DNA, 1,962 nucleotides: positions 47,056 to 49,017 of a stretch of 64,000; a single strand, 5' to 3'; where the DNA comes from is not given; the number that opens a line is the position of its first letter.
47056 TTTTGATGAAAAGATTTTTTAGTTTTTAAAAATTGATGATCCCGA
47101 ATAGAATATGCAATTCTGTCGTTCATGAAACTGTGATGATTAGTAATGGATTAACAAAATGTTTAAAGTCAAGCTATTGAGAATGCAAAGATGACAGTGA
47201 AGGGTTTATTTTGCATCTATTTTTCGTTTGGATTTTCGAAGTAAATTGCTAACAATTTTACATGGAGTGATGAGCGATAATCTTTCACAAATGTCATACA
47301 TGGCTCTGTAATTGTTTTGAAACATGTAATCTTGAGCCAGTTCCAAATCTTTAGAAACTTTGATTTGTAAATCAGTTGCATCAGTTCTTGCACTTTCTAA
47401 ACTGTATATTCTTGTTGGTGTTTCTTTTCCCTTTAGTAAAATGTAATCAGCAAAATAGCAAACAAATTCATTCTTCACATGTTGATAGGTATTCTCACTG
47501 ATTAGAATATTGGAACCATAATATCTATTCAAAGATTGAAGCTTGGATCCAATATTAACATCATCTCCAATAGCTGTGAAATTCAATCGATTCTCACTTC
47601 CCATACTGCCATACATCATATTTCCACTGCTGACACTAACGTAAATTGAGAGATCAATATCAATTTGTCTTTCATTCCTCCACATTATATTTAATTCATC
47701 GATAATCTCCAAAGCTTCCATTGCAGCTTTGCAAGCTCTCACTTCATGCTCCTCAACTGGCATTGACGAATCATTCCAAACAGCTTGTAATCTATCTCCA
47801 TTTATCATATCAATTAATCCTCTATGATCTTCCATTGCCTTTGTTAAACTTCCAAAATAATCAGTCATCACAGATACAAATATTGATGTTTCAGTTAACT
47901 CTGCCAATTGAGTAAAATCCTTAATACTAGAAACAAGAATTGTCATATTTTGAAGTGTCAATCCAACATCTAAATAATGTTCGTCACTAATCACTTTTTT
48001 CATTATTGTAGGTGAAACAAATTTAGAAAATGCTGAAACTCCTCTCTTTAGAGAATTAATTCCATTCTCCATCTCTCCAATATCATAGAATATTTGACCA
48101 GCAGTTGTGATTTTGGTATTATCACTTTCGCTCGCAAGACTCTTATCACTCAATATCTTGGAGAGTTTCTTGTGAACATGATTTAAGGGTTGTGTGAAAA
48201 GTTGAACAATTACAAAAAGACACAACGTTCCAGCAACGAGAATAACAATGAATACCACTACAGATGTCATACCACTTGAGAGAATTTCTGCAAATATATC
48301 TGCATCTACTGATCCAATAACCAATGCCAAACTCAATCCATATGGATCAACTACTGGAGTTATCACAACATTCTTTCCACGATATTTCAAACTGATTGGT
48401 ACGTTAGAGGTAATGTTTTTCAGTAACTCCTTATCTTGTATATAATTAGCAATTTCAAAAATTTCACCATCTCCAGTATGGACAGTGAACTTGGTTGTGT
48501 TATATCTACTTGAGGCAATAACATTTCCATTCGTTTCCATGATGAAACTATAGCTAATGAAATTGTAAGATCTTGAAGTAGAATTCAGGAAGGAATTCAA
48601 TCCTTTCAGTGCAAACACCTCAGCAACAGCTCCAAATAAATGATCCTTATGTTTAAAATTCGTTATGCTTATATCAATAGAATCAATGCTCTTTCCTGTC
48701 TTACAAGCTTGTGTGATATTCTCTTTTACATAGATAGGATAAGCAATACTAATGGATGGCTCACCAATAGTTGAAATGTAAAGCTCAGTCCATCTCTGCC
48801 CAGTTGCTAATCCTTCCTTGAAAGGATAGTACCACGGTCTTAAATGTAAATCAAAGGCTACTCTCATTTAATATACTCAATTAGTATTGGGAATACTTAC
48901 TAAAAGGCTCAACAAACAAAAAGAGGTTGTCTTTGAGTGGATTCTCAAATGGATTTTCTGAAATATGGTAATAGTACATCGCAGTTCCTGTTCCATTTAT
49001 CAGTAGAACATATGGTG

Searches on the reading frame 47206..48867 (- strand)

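Call 65: search_protein_families(library=pfam, proteins=[window:47206-48867:-], max_evalue=0.0001)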
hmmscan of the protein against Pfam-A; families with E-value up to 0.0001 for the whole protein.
window:47206-48867:- (553 aa): 2 families
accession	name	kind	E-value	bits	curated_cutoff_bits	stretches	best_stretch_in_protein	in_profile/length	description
PF00211.25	Guanylate_cyc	-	4.4e-12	46.4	21.9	1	306-488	7-179/183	Adenylate and Guanylate cyclase catalytic domain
PF02743.24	dCache_1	-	5.6e-06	26.5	45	0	88-197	54-160/240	Cache domain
